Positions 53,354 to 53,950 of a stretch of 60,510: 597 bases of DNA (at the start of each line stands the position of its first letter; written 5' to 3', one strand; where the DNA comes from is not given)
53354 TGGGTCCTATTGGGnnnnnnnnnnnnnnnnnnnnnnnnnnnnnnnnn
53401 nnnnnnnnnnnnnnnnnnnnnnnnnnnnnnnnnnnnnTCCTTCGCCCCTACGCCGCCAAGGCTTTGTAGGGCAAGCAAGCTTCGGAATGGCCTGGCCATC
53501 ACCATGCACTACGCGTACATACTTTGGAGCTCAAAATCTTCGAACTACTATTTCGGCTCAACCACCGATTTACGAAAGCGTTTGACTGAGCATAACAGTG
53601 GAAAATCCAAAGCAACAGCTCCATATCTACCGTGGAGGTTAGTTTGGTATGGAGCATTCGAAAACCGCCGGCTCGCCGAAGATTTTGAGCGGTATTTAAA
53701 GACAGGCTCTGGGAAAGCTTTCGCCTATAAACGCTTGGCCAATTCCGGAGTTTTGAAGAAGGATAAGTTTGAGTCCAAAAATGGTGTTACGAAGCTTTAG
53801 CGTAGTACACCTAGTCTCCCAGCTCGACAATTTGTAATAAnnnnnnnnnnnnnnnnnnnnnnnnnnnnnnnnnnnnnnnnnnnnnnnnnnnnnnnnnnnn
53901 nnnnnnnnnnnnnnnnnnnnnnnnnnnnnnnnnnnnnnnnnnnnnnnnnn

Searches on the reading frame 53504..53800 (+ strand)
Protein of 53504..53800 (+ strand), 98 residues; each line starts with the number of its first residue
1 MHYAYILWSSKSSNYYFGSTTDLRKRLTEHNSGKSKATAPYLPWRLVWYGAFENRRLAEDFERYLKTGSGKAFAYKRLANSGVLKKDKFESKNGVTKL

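Call 9: search_protein_families(library=pfam, proteins=[window:53504-53800:+], max_evalue=0.01)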
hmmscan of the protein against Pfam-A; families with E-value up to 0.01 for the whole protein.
window:53504-53800:+ (98 aa): 2 families
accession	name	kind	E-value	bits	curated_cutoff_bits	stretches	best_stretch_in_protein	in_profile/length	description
PF01541.30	GIY-YIG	-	8.8e-17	61.6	22.6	1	1-71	1-74/78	GIY-YIG catalytic domain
PF10544.15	T5orf172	-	0.0057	17.6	20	1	3-64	2-62/101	T5orf172 domain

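Call 12: find_homologous_proteins(query=window:53504-53800:+, max_evalue=0.00001)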
Query window:53504-53800:+ (98 aa): 437 proteins with E <= 0.00001 among 437 candidates; the best 120 are listed.
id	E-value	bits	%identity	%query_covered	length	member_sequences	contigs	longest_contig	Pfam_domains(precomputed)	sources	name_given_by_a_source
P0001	7.1e-51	188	93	100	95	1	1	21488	PF01541.31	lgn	-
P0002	1.6e-50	187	91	100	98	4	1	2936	PF01541.31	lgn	-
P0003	2.0e-42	161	79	91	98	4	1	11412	PF01541.31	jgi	-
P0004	2.6e-41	158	74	100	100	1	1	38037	PF01541.31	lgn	-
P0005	1.5e-40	155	80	90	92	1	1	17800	PF01541.31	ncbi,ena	-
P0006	1.5e-40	155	77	93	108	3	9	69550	PF01541.31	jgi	jgi:predicted GIY-YIG superfamily endonuclease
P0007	2.8e-38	148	75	91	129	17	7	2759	PF01541.31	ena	-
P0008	4.6e-38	147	69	100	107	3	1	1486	PF01541.31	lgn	-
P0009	6.5e-38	147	77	88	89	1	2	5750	PF01541.31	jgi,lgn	jgi:predicted GIY-YIG superfamily endonuclease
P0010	1.5e-37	146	73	91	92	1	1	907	PF01541.31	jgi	jgi:predicted GIY-YIG superfamily endonuclease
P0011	1.5e-36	142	74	88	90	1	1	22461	PF01541.31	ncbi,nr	ncbi:MAG: GIY-YIG nuclease family protein [Patescibacteria group bacterium]|nr:GIY-YIG nuclease fami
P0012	2.1e-36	142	72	100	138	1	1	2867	PF01541.31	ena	-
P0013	5.5e-36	141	70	88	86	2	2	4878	PF01541.31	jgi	-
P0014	1.6e-35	139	70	89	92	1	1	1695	PF01541.31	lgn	-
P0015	2.4e-35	139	73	90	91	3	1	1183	PF01541.31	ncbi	-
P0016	5.4e-35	137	71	91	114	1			PF01541.31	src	-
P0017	6.9e-35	137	70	88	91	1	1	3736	PF01541.31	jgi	-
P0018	9.6e-35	137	68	93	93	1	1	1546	PF01541.31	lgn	-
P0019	5.9e-34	134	71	89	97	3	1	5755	PF01541.31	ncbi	-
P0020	6.1e-34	134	72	83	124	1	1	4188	PF01541.31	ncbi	-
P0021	8.5e-34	134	71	89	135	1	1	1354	PF01541.31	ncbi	-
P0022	2.0e-33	132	64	96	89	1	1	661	PF01541.31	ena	-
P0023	2.7e-33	132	69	90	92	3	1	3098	PF01541.31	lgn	-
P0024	3.0e-33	132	67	87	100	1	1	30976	PF01541.31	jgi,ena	-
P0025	3.4e-33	132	67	87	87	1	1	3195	PF01541.31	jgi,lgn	-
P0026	9.5e-33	130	66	99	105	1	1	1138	PF01541.31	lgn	-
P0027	9.6e-33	130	65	100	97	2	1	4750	PF01541.31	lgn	-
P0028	1.5e-32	130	67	89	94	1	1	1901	PF01541.31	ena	-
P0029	1.6e-32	130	66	100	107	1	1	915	PF01541.31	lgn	-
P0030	2.3e-32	129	66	95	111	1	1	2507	PF01541.31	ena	-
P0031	2.8e-32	129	62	100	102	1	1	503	PF01541.31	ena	-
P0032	2.9e-32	129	67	94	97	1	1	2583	PF01541.31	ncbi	-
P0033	3.8e-32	128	63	100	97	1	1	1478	PF01541.31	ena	-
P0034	4.5e-32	128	69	89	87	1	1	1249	PF01541.31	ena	-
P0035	5.5e-32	128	69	89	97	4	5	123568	PF01541.31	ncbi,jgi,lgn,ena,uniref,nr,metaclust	ncbi:MAG: hypothetical protein COV31_01045 [Candidatus Yanofskybacteria bacterium CG10_big_fil_rev_8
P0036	6.4e-32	128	69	90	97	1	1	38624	PF01541.31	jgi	jgi:putative endonuclease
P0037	8.1e-32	127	65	94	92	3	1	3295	PF01541.31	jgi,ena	-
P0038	1.2e-31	127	69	89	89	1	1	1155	PF01541.31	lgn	-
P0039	1.5e-31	126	63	100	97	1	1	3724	PF01541.31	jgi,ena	-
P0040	1.6e-31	126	69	89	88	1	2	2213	PF01541.31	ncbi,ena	-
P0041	1.6e-31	126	68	87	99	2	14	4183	PF01541.31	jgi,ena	-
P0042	2.0e-31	126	63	99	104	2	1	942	PF01541.31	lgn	-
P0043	2.1e-31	126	69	89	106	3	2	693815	PF01541.31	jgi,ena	jgi:putative endonuclease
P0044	2.5e-31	126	70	88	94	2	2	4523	PF01541.31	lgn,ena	-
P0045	2.8e-31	126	67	89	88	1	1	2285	PF01541.31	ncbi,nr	ncbi:GIY-YIG nuclease family protein [Patescibacteria group bacterium AH-259-L07]|nr:GIY-YIG nucleas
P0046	3.4e-31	125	67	89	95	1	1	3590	PF01541.31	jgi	-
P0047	3.7e-31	125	64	99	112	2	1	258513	PF01541.31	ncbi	ncbi:MAG: hypothetical protein Fur0011_2740 [Candidatus Microgenomates bacterium]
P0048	3.7e-31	125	63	100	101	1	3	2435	PF01541.31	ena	-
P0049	4.1e-31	125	62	99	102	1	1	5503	PF01541.31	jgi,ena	-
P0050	4.6e-31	125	68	89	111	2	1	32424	PF01541.31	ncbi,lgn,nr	ncbi:GIY-YIG nuclease family protein [Candidatus Kaiserbacteria bacterium]|nr:GIY-YIG nuclease famil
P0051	4.9e-31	125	68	89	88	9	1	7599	PF01541.31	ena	-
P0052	6.5e-31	124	62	100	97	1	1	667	PF01541.31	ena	-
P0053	6.8e-31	124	66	90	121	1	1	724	PF01541.31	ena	-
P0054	7.4e-31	124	62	99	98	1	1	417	PF01541.31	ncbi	-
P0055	1.4e-30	123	61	100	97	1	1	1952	PF01541.31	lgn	-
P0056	1.4e-30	123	68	90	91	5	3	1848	PF01541.31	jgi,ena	-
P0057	1.4e-30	123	68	89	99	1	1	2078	PF01541.31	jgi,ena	-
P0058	1.6e-30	123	64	88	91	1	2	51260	PF01541.31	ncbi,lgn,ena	-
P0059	2.4e-30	123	67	89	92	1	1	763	PF01541.31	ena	-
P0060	2.5e-30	123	62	99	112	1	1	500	PF01541.31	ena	-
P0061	2.6e-30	122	63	88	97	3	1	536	PF01541.31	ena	-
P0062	3.1e-30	122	62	100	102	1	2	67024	PF01541.31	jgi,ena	jgi:putative endonuclease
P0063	3.1e-30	122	66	89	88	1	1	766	PF01541.31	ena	-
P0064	4.1e-30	122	69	88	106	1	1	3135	PF01541.31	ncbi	-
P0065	4.2e-30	122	58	100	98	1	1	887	PF01541.31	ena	-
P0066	4.3e-30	122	63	100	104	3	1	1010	PF01541.31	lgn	-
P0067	6.8e-30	121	64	88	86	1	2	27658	PF01541.31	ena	-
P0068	7.8e-30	121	61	99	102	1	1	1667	PF01541.31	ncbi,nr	ncbi:MAG: GIY-YIG nuclease family protein [Candidatus Shapirobacteria bacterium]|nr:GIY-YIG nuclease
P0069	8.1e-30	121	63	100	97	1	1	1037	PF01541.31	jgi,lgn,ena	-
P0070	8.6e-30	121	60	100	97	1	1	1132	PF01541.31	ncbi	-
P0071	9.2e-30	121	63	99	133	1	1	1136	PF01541.31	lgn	-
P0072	1.0e-29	121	61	100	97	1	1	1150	PF01541.31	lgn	-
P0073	1.2e-29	120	59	99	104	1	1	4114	PF01541.31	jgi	jgi:predicted GIY-YIG superfamily endonuclease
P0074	1.2e-29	120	63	100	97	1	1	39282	PF01541.31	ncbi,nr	ncbi:MAG: GIY-YIG nuclease family protein [Candidatus Pacebacteria bacterium]|nr:GIY-YIG nuclease fa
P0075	1.2e-29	120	64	87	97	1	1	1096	PF01541.31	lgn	-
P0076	1.2e-29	120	66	89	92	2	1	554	PF01541.31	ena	-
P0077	1.4e-29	120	67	89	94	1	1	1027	PF01541.31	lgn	-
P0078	1.4e-29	120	68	89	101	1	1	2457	PF01541.31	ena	-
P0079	1.4e-29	120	64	91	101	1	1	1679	PF01541.31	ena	-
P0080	1.4e-29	120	67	89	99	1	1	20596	PF01541.31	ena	-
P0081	1.6e-29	120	62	100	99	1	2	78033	PF01541.31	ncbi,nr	ncbi:MAG: GIY-YIG nuclease family protein [Candidatus Portnoybacteria bacterium]|nr:GIY-YIG nuclease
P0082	1.7e-29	120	66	89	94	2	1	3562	PF01541.31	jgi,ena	jgi:predicted GIY-YIG superfamily endonuclease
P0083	1.8e-29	120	65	88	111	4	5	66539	PF01541.31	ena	-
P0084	2.0e-29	120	68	89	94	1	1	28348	PF01541.31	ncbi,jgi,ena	ncbi:MAG: GIY-YIG nuclease family protein [Patescibacteria group bacterium]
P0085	2.0e-29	120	67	89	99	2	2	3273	PF01541.31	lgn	-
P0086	2.4e-29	119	65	93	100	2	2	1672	PF01541.31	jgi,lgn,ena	-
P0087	2.5e-29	119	63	100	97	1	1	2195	PF01541.31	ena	-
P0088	2.5e-29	119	63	89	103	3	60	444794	PF01541.31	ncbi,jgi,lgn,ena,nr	ncbi:MAG: hypothetical protein A2186_01535 [Candidatus Levybacteria bacterium RIFOXYA1_FULL_41_10]|n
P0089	3.1e-29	119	61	87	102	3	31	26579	PF01541.31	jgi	-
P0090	3.4e-29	119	61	100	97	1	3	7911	PF01541.31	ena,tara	tara:strand:- start:388 stop:681 length:294 start_codon:yes stop_codon:yes gene_type:complete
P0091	3.4e-29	119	66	87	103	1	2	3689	PF01541.31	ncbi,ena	-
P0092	3.9e-29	119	64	96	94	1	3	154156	PF01541.31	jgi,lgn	jgi:predicted GIY-YIG superfamily endonuclease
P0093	4.0e-29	119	63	96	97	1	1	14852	PF01541.31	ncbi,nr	ncbi:MAG: GIY-YIG nuclease family protein [Planctomycetes bacterium]|nr:GIY-YIG nuclease family prot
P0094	4.3e-29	119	64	89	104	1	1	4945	PF01541.31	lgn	-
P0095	4.6e-29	118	63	89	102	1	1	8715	PF01541.31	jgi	jgi:putative endonuclease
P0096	4.7e-29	118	64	89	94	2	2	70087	PF01541.31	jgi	jgi:putative endonuclease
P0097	6.1e-29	118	62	100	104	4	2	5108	PF01541.31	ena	-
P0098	6.5e-29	118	61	99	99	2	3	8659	PF01541.31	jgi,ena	-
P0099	7.0e-29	118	62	99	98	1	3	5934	PF01541.31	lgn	-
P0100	7.2e-29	118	62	96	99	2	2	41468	PF01541.31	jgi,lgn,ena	-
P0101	9.1e-29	118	57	99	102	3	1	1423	PF01541.31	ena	-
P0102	9.2e-29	118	64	89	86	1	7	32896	PF01541.31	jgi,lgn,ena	jgi:predicted GIY-YIG superfamily endonuclease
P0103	9.3e-29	117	61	99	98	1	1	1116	PF01541.31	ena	-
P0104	9.9e-29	117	59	99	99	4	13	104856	PF01541.31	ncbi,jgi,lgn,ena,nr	ncbi:MAG TPA: GIY-YIG nuclease family protein [Candidatus Pacearchaeota archaeon]|nr:GIY-YIG nucleas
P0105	9.9e-29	117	63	98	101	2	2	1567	PF01541.31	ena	-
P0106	1.0e-28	117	60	99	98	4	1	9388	PF01541.31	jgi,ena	-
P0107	1.1e-28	117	66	89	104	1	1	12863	PF01541.31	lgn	-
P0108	1.1e-28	117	64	89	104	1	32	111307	PF01541.31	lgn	-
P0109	1.1e-28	117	58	99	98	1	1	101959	PF01541.31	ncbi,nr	ncbi:MAG: GIY-YIG nuclease family protein [bacterium]|nr:GIY-YIG nuclease family protein [bacterium]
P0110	1.2e-28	117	58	99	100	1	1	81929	PF01541.31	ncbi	ncbi:MAG: GIY-YIG nuclease family protein [Candidatus Jorgensenbacteria bacterium]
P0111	1.2e-28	117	64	89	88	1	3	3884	PF01541.31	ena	-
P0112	1.3e-28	117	59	100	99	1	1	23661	PF01541.31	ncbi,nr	ncbi:MAG: GIY-YIG nuclease family protein [bacterium]|nr:GIY-YIG nuclease family protein [bacterium]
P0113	1.3e-28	117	59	100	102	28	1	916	PF01541.31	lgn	-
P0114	1.3e-28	117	64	89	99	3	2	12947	PF01541.31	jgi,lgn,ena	-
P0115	1.3e-28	117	66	89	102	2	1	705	PF01541.31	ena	-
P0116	1.4e-28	117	60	100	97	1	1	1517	PF01541.31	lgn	-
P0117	1.4e-28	117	64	89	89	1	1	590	PF01541.31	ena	-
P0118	1.6e-28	117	62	87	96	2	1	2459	PF01541.31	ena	-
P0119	1.6e-28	117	59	99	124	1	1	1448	PF01541.31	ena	-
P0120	2.1e-28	116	62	99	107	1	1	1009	PF01541.31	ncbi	-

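Call 14: find_encoding_contigs(protein=P0001, flank=6000, max_places=3)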
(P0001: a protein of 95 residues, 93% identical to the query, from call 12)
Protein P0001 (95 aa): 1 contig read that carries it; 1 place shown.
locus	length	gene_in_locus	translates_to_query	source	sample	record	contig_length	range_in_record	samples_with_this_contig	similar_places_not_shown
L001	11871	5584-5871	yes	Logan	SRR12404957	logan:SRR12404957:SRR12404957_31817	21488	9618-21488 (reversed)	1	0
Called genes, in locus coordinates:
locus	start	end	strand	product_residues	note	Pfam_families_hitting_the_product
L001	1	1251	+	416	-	?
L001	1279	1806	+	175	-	-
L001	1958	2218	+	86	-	-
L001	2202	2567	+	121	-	PF12869:tRNA_anti-like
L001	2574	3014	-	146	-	-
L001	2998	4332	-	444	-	PF02195:ParB_N, PF01555:N6_N4_Mtase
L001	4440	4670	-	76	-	-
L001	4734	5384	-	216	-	-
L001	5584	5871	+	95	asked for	PF01541:GIY-YIG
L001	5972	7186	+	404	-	PF25371:DUF7884, PF02353:CMAS, PF05175:MTS (weak), PF13489:Methyltransf_23, PF13847:Methyltransf_31 (weak), PF08241:Methyltransf_11, PF08242:Methyltransf_12, PF13649:Methyltransf_25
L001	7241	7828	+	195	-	-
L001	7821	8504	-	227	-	PF01553:Acyltransferase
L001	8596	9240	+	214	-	-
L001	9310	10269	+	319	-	PF01370:Epimerase, PF04321:RmlD_sub_bind (weak), PF13460:NAD_binding_10, PF07993:NAD_binding_4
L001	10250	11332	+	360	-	PF11899:DUF3419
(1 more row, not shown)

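Call 15: find_encoding_contigs(protein=P0004, flank=6000, max_places=3)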
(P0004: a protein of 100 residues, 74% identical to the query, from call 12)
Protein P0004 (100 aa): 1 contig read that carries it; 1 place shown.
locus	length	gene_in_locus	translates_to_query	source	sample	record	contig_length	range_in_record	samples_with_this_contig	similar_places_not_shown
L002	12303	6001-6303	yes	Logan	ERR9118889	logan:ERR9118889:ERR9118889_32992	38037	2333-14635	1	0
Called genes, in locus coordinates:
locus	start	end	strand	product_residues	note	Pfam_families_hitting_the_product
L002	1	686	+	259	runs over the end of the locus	-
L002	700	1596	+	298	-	-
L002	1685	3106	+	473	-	PF00403:HMA, PF13386:DsbD_2, PF13473:Cupredoxin_1 (weak)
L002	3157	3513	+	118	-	PF13473:Cupredoxin_1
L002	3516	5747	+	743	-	PF00403:HMA, PF00122:E1-E2_ATPase, PF00702:Hydrolase, PF08282:Hydrolase_3 (weak)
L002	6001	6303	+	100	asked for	PF01541:GIY-YIG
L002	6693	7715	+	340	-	-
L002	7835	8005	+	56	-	-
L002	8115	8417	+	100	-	-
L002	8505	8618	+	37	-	-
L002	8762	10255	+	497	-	PF11999:Ice_binding, PF19403:SpaA_2 (weak), PF01471:PG_binding_1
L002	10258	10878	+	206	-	PF04203:Sortase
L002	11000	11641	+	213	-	PF13483:Lactamase_B_3, PF12706:Lactamase_B_2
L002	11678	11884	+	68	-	-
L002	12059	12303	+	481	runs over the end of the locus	PF00206:Lyase_1, PF08328:ASL_C (weak)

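Call 20: find_related_loci(query=A1, collection=genome_contigs, flank=4000)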
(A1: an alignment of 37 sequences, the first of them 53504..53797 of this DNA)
Query A1 (98 aa) in genome_contigs; peptide patterns used: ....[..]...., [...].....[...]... (x = any residue, [..] = any of these).
196 stretches matched a pattern; 151 encode a relative of the query (tblastn E <= 1e-3); the best 80 are kept; 80 distinct loci.
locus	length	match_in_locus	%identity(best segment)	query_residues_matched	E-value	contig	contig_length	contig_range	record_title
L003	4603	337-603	79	1-89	1e-46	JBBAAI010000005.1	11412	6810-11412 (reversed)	MAG: Candidatus Paceibacterota bacterium isolate SO_2017_GW3_38 scaffold_2843_c1_OW296A_2017, whole genome shotgun seque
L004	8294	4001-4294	71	1-98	8e-44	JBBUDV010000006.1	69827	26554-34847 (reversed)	MAG: Patescibacteria group bacterium isolate H41-bin049 H41_bin049_000000000006, whole genome shotgun sequence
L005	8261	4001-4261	70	1-87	2e-39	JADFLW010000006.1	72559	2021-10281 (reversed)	MAG: Patescibacteria group bacterium isolate B55T1B8 B55T1B8_NODE464, whole genome shotgun sequence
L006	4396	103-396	62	1-98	9e-39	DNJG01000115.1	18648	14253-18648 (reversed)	MAG TPA_asm: Nitrospinota bacterium isolate UBA9963 contig_1163, whole genome shotgun sequence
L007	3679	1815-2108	64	1-98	8e-38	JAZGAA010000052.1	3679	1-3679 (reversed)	MAG: Candidatus Paceibacterota bacterium isolate SCS1bin.15 SCS1bin.15_52, whole genome shotgun sequence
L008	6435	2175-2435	70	1-87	5e-37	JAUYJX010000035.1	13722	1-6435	MAG: bacterium isolate C24_metabat.bin.170 C24_k141_215588, whole genome shotgun sequence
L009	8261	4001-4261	69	1-87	1e-36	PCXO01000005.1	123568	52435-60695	MAG: Candidatus Yanofskybacteria bacterium CG10_big_fil_rev_8_21_14_0_10_46_23 CG10_8_21_14_0.10_scaffold_46_c, whole ge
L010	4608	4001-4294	60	1-98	2e-36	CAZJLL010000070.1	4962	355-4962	MAG TPA_asm: uncultured Candidatus Saccharibacteria bacterium isolate binchicken_co84_202 genome assembly, contig: k141_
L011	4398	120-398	65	1-93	1e-36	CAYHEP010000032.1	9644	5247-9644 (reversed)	MAG TPA_asm: uncultured Candidatus Saccharibacteria bacterium isolate ERP119705_co10_27 genome assembly, contig: NODE_56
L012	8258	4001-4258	67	1-86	5e-36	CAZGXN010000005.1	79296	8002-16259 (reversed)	MAG TPA_asm: uncultured Bdellovibrionales bacterium isolate ERP113451_co1_249 genome assembly, contig: NODE_188_length_7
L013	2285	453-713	67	1-87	5e-36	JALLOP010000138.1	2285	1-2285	Patescibacteria group bacterium AH-259-L07 AH-259-L07_NODE_138, whole genome shotgun sequence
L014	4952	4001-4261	64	1-87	1e-35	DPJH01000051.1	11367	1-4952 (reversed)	MAG TPA_asm: Candidatus Moraniibacteriota bacterium isolate UBA8518 contig_361654, whole genome shotgun sequence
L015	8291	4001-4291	61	1-98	1e-35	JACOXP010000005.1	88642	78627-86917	MAG: Candidatus Harrisonbacteria bacterium isolate NC_groundwater_156_Ag_S-0.1um_44_12 S4_GD2017_2_S1_scaffold_109, whol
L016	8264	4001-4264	65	1-88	2e-35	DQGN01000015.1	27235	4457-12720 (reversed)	MAG TPA_asm: Patescibacteria group bacterium isolate UBA10110 contig_11671, whole genome shotgun sequence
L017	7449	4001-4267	62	1-89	3e-35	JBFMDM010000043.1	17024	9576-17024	MAG: Planctomycetota bacterium isolate MAG219 MAG219_43, whole genome shotgun sequence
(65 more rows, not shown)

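Call 34: find_encoding_contigs(protein=P0088, flank=2500, max_places=10)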
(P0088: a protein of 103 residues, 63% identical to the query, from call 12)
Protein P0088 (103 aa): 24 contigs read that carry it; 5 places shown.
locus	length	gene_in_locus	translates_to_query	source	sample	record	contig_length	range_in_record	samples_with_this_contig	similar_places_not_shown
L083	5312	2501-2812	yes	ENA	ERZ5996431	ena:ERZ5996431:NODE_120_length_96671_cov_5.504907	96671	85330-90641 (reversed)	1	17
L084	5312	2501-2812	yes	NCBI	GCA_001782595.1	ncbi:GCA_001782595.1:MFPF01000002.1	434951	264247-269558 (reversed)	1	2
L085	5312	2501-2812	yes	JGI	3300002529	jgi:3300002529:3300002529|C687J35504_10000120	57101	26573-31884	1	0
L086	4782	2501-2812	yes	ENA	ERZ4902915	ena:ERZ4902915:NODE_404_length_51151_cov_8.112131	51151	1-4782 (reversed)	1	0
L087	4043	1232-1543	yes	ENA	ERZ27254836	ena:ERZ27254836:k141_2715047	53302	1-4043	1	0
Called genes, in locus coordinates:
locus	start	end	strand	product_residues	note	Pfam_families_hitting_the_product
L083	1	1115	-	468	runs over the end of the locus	-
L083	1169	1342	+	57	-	-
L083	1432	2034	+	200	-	PF13274:SocA_Panacea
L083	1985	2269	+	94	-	-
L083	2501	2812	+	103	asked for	PF01541:GIY-YIG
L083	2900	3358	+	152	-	-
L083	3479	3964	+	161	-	PF18931:DUF5680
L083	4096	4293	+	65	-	PF00313:CSD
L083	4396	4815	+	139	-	PF00856:SET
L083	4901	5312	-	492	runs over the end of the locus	PF00704:Glyco_hydro_18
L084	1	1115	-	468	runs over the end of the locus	-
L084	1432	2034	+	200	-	PF13274:SocA_Panacea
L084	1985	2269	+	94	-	-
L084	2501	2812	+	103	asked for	PF01541:GIY-YIG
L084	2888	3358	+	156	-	-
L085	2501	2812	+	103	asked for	PF01541:GIY-YIG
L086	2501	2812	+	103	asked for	PF01541:GIY-YIG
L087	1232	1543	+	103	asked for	PF01541:GIY-YIG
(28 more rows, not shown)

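Call 35: find_encoding_contigs(protein=P0108, flank=2500, max_places=10)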
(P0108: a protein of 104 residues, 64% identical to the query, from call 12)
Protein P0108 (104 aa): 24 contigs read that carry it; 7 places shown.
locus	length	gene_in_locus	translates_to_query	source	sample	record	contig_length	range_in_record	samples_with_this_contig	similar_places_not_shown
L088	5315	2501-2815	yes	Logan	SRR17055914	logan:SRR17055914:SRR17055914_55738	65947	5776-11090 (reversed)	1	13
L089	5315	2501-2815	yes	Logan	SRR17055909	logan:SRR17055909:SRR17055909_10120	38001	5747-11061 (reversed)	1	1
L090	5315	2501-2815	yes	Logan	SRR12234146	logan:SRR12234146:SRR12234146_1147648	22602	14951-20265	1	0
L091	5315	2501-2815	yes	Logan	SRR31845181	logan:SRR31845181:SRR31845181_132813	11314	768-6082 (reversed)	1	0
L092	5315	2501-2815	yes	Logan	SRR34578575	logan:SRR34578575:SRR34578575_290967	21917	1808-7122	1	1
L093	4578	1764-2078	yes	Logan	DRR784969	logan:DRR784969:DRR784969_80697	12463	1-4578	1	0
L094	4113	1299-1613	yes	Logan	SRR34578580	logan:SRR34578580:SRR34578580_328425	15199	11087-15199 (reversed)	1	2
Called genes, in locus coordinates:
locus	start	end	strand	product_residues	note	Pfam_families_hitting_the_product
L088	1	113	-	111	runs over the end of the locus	PF01588:tRNA_bind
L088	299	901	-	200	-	-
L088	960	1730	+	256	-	PF06966:DUF1295, PF04191:PEMT, PF02544:Steroid_dh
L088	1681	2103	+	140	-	PF03819:MazG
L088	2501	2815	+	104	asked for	PF01541:GIY-YIG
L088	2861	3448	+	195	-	PF13489:Methyltransf_23, PF08241:Methyltransf_11, PF08242:Methyltransf_12 (faint), PF13649:Methyltransf_25 (weak)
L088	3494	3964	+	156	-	-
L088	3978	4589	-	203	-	PF02589:LUD_dom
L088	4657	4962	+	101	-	PF01638:HxlR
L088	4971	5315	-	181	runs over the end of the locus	PF01396:Zn_ribbon_Top1 (faint), PF13240:Zn_Ribbon_1 (faint), PF26788:DUF8260 (faint)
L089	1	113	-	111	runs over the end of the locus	PF01588:tRNA_bind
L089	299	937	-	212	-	-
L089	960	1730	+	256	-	PF06966:DUF1295, PF04191:PEMT, PF02544:Steroid_dh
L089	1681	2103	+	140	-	PF03819:MazG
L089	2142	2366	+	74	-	-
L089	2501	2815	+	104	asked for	PF01541:GIY-YIG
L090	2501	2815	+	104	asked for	PF01541:GIY-YIG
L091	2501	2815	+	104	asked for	PF01541:GIY-YIG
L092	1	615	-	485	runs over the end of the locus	-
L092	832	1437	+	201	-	-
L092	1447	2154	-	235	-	-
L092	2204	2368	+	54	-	-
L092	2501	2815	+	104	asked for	PF01541:GIY-YIG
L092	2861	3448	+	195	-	PF13489:Methyltransf_23, PF08241:Methyltransf_11, PF08242:Methyltransf_12 (faint), PF13649:Methyltransf_25 (weak)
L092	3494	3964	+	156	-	-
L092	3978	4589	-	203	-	PF02589:LUD_dom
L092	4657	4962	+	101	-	PF01638:HxlR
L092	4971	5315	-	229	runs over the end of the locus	PF01396:Zn_ribbon_Top1 (faint), PF26788:DUF8260 (faint), PF13240:Zn_Ribbon_1 (faint)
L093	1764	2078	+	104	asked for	PF01541:GIY-YIG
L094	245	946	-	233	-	-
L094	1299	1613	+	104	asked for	PF01541:GIY-YIG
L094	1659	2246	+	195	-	PF13489:Methyltransf_23, PF08241:Methyltransf_11, PF08242:Methyltransf_12 (faint), PF13649:Methyltransf_25 (weak)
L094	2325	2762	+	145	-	-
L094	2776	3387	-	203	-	PF02589:LUD_dom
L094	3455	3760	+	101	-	PF01638:HxlR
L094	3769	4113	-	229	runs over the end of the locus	PF01396:Zn_ribbon_Top1 (faint), PF26788:DUF8260 (faint), PF13240:Zn_Ribbon_1 (faint)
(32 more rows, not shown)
